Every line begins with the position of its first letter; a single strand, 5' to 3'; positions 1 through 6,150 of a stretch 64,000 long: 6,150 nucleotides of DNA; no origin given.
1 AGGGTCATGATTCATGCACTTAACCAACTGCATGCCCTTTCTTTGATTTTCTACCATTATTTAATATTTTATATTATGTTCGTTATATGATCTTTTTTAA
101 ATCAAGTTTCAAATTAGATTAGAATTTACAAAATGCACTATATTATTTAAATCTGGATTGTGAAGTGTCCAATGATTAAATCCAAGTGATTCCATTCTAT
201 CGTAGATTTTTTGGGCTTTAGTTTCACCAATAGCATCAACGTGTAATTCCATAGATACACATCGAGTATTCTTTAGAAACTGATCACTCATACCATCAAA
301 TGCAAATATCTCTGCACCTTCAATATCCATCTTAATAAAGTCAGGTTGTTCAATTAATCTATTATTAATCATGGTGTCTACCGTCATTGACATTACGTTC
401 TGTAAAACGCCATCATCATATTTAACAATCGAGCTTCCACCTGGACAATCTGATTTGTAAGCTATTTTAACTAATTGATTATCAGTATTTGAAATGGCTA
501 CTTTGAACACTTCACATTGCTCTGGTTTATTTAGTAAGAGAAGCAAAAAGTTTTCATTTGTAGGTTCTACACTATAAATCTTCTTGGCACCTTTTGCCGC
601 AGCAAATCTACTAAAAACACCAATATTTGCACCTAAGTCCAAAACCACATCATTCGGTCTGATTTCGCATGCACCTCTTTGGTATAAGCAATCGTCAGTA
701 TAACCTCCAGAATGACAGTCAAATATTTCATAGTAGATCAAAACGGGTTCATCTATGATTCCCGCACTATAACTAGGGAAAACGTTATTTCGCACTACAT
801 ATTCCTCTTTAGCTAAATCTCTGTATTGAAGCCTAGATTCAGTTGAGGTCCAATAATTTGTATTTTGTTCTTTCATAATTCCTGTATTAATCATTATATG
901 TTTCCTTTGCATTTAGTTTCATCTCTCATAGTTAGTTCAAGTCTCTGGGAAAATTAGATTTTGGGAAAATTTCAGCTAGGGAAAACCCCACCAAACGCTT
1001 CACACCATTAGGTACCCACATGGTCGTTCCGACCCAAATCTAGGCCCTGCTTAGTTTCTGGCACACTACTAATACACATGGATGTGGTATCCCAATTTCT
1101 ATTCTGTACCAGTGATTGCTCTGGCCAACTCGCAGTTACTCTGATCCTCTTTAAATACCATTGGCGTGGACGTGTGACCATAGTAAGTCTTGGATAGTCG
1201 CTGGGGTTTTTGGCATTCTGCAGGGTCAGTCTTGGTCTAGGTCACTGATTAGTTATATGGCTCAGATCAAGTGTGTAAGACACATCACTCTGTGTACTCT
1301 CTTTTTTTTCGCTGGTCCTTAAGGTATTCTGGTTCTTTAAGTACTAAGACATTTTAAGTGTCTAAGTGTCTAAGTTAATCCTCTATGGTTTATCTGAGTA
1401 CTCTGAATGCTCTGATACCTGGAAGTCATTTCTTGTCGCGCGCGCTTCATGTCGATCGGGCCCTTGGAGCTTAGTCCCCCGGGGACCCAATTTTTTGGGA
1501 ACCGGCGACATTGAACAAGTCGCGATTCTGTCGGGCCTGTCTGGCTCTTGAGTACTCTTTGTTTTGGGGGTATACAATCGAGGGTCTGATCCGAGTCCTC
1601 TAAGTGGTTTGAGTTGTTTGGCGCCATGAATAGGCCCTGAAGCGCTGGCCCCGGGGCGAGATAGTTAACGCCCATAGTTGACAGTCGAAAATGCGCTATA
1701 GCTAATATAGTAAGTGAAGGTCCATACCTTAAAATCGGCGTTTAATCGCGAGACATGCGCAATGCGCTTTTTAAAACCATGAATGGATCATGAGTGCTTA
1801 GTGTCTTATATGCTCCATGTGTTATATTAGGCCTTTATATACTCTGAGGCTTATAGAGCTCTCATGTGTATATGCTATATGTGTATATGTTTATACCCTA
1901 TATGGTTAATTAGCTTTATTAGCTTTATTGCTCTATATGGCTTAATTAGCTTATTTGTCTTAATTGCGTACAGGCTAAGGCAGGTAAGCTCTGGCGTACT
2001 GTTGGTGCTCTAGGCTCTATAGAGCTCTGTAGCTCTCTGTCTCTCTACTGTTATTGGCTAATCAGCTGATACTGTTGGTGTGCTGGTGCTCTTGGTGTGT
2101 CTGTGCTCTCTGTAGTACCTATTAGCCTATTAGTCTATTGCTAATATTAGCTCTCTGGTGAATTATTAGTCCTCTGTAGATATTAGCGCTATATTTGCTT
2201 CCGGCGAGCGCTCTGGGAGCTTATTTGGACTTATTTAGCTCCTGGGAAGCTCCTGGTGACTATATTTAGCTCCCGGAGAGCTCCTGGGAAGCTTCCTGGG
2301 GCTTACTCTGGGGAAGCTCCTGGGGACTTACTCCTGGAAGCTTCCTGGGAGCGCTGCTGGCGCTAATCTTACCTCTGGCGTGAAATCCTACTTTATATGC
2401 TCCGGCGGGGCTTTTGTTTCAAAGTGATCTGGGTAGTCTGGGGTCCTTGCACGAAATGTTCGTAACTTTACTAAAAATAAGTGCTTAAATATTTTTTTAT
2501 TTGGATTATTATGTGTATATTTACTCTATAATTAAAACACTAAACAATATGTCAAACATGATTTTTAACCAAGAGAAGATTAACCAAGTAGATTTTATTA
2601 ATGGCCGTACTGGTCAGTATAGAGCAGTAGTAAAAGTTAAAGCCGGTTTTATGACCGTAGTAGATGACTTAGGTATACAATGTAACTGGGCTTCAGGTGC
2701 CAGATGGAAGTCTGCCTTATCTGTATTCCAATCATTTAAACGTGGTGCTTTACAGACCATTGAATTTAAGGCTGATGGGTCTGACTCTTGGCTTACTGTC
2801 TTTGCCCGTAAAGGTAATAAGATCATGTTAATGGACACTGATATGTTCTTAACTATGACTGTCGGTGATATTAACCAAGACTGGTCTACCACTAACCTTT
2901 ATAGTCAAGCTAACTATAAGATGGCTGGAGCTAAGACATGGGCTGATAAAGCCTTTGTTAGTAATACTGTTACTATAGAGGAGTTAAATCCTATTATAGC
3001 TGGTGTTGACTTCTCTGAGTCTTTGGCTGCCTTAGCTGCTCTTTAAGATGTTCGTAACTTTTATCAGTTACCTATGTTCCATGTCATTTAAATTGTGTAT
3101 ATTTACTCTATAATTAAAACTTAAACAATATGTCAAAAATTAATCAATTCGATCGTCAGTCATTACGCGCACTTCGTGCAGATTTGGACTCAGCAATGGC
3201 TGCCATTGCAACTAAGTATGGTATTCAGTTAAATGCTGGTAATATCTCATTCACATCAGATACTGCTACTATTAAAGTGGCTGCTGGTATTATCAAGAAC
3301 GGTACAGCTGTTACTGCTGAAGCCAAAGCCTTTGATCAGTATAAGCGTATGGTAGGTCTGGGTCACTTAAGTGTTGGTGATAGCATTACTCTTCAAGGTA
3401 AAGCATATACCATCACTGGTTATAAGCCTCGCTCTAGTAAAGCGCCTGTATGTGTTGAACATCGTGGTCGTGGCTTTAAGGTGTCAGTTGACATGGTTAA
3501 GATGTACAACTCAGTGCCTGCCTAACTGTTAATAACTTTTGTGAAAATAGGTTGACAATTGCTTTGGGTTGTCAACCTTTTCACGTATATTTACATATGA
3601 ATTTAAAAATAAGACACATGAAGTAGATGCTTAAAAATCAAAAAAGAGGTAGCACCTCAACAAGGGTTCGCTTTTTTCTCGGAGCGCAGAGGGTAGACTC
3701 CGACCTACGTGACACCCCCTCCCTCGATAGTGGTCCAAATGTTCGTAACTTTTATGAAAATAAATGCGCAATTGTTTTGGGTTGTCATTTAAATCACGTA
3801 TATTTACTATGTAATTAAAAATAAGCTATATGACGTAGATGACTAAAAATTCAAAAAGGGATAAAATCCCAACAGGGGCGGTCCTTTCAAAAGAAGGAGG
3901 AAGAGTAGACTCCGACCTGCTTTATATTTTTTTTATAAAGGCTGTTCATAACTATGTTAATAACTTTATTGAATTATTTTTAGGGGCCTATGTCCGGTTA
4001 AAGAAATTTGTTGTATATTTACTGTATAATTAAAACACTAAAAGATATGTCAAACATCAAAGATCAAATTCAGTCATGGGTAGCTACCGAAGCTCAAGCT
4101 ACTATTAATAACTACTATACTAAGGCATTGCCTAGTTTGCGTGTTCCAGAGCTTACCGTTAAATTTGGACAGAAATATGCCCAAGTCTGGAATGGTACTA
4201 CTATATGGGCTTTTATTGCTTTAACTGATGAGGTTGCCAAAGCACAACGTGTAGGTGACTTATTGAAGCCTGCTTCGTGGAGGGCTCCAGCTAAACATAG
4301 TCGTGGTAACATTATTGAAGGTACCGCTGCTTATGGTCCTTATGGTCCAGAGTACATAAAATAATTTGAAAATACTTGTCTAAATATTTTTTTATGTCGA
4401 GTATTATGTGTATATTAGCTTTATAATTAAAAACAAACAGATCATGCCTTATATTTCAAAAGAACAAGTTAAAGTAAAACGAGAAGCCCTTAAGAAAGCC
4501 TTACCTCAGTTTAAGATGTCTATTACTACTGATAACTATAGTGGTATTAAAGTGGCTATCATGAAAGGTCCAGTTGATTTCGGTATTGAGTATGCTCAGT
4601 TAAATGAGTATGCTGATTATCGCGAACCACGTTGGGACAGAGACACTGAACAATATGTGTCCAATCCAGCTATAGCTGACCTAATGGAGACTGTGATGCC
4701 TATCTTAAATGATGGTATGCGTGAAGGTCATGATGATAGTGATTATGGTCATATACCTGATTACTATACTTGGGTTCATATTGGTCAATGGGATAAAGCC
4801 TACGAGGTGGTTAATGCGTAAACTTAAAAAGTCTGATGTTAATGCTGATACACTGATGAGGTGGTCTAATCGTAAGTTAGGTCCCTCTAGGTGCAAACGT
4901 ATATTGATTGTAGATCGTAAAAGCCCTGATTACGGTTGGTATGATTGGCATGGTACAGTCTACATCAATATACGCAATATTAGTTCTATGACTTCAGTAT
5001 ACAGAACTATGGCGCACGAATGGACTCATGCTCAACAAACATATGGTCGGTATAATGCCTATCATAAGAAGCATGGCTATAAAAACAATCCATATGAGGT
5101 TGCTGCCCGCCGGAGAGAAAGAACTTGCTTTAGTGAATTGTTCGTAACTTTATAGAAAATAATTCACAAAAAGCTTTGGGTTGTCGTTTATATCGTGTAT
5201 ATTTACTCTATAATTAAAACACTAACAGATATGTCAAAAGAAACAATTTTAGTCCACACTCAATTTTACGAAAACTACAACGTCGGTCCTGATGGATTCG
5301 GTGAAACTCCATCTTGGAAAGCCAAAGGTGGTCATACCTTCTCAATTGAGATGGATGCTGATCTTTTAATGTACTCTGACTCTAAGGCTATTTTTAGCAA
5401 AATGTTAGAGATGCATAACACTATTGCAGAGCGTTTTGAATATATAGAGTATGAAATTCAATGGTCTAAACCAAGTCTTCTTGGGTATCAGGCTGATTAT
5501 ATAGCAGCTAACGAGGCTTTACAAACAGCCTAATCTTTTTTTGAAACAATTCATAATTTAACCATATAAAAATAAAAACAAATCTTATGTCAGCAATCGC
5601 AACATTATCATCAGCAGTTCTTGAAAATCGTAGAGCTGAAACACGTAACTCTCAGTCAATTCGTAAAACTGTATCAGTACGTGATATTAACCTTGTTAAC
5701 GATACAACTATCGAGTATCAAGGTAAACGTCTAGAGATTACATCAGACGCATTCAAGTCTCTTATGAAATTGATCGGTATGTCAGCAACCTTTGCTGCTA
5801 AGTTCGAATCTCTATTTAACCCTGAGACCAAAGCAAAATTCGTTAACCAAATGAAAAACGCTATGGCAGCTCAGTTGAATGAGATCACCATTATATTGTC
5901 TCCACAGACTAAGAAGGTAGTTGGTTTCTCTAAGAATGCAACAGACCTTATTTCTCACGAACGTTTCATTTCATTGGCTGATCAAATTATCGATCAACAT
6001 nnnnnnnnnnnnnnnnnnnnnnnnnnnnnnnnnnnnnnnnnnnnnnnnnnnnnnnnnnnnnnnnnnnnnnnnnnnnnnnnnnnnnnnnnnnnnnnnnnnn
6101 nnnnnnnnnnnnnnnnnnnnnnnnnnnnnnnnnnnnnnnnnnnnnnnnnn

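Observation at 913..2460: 1.5-kb ORF-free, GC-elevated region with a palindrome-rich GC island and degenerate direct repeats, just upstream of the plus cassette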

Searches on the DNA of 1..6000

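Call 5: search_rna_families(source=window, start=1, end=6000, threshold=evalue, max_evalue=1)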
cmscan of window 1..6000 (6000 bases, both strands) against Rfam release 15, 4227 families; matches with E-value up to 1: 3.
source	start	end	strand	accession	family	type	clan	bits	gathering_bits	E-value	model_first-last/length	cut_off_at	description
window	2266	2366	+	RF03906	mir-3199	Gene; miRNA;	-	25.3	100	0.44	1-87/87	no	mir-3199 microRNA precursor family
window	2277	2355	+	RF00655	mir-28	Gene; miRNA;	CL00086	23.9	64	0.47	1-78/78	no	mir-28 microRNA precursor family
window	4893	4983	-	RF00725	mir-iab-4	Gene; miRNA;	-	21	73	0.87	1-71/71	no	mir-iab-4 microRNA precursor family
